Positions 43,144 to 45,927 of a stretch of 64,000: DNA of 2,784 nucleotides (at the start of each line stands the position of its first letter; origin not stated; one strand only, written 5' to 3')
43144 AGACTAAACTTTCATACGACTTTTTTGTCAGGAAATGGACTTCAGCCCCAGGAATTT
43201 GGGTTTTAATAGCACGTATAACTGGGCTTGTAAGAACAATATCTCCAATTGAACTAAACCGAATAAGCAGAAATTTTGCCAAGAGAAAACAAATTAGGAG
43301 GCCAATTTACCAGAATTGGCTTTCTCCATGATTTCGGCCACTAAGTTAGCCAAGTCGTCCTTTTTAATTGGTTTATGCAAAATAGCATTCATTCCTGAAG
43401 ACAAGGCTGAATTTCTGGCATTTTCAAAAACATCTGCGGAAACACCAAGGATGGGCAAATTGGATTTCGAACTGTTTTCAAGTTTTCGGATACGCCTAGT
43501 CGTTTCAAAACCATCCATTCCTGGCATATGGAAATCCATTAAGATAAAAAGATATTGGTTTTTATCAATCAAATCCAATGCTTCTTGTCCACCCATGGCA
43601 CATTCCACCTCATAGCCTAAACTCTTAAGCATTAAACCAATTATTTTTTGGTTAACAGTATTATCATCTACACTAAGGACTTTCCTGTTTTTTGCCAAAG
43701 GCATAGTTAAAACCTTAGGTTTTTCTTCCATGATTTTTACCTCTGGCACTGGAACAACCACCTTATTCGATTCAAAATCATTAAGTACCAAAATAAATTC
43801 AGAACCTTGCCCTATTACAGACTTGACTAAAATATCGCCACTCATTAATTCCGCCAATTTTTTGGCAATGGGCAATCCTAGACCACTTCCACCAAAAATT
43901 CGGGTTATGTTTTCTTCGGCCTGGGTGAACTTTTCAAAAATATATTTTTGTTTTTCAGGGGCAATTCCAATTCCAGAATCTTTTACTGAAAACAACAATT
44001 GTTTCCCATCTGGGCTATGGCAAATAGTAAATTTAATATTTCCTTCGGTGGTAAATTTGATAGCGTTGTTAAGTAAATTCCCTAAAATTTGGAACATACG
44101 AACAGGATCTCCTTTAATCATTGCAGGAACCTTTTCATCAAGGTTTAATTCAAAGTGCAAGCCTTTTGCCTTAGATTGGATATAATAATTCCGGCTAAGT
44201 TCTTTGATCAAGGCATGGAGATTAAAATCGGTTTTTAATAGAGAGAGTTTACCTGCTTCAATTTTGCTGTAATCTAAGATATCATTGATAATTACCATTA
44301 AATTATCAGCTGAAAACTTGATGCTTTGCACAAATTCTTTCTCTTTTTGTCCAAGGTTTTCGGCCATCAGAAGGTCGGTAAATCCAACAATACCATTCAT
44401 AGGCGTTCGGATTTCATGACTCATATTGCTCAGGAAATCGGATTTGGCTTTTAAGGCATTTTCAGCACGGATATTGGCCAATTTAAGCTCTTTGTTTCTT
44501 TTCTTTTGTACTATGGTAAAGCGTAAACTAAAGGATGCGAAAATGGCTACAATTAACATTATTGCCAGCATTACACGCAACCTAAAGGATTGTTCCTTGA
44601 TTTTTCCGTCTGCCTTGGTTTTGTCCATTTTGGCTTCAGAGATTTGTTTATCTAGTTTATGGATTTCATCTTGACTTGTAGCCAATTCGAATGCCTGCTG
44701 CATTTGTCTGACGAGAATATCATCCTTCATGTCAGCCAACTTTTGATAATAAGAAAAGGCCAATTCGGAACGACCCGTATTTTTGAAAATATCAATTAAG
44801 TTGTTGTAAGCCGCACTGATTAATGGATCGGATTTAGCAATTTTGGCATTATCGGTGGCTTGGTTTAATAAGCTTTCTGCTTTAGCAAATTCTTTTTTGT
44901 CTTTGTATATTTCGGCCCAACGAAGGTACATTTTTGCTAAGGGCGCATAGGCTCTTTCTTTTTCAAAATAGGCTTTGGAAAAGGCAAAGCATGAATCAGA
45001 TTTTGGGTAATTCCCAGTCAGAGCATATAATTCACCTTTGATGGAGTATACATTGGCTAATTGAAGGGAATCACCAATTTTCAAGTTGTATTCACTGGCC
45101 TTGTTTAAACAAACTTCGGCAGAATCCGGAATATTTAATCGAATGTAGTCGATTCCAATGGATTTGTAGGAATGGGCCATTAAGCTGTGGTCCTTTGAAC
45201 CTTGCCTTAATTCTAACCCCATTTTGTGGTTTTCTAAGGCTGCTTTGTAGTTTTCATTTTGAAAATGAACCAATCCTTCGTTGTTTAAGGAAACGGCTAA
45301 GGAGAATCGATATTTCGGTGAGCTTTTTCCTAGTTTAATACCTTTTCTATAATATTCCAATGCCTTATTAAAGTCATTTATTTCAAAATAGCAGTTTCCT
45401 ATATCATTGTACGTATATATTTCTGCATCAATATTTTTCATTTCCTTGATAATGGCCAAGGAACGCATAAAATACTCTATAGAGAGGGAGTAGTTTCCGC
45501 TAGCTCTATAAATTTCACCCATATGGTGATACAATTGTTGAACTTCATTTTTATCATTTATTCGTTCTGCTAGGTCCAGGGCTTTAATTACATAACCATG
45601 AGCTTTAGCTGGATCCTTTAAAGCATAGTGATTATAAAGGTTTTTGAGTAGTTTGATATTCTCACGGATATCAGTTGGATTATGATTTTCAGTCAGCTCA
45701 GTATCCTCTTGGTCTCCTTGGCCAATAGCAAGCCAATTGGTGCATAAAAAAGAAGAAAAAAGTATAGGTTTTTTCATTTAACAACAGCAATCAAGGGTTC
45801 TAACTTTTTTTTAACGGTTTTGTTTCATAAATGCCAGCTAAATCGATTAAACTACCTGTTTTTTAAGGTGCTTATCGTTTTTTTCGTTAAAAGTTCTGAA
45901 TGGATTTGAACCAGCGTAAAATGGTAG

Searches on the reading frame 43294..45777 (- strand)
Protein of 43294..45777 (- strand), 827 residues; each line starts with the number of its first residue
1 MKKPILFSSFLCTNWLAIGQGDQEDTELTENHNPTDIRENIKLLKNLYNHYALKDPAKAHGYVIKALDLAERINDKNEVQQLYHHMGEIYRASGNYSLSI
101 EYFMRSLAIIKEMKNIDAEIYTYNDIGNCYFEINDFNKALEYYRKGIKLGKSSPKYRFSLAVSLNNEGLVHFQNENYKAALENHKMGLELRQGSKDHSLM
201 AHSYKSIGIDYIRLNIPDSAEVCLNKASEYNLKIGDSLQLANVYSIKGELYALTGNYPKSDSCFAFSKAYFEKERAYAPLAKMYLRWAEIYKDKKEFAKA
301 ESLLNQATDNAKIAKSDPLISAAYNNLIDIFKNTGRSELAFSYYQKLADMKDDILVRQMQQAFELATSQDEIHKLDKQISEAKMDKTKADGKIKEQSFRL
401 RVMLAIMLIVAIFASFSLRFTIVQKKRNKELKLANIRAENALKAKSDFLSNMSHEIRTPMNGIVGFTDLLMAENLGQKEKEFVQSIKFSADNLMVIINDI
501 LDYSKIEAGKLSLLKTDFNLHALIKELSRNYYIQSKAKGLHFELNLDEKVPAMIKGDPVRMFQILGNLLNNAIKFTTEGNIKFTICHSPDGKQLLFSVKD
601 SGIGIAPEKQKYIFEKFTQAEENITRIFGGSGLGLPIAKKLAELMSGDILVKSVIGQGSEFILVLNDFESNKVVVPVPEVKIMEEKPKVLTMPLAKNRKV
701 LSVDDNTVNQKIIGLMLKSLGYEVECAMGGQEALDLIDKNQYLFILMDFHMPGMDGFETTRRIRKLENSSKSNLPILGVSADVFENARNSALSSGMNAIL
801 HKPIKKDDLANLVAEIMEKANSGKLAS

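Call 89: search_protein_families(library=pfam, proteins=[window:43294-45777:-], max_evalue=0.001)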
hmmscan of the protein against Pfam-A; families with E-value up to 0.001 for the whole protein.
window:43294-45777:- (827 aa): 13 families
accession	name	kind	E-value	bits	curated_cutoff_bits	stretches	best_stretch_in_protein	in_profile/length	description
PF13424.12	TPR_12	-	3.3e-31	107.7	30.1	4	80-149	3-74/77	Tetratricopeptide repeat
PF02518.31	HATPase_c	-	1.3e-25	90.4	26.4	1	556-665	1-107/111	Histidine kinase-, DNA gyrase B-, and HSP90-like ATPase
PF00072.30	Response_reg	-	5.5e-23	81.7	30.2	1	700-813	1-110/111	Response regulator receiver domain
PF00512.31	HisKA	-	1.8e-19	69.9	26.9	1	444-509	1-66/66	His Kinase A (phospho-acceptor) domain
PF00515.34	TPR_1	-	5.8e-19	67.5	27.8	1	121-149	2-30/34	Tetratricopeptide repeat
PF07719.23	TPR_2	-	2.5e-15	55.7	27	1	122-149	3-30/34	Tetratricopeptide repeat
PF13181.12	TPR_8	-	2.1e-12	46.6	25.7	1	122-149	3-30/34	Tetratricopeptide repeat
PF13374.12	TPR_10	-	1.7e-08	34.6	27.5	0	121-149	3-31/42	Tetratricopeptide repeat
PF13176.12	TPR_7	-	4.1e-07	30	27.9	0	83-112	2-31/36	Tetratricopeptide repeat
PF13428.12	TPR_14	-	1e-06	29.3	23.5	0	126-161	7-42/44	Tetratricopeptide repeat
PF17874.7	TPR_MalT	-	7.6e-06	25.9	45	0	57-152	57-154/336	MalT-like TPR region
PF13432.12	TPR_16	-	8.5e-06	26.6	32.7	0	286-350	2-60/65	Tetratricopeptide repeat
PF13414.12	TPR_11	-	2.6e-05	24.2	26.8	0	127-162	1-36/42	TPR repeat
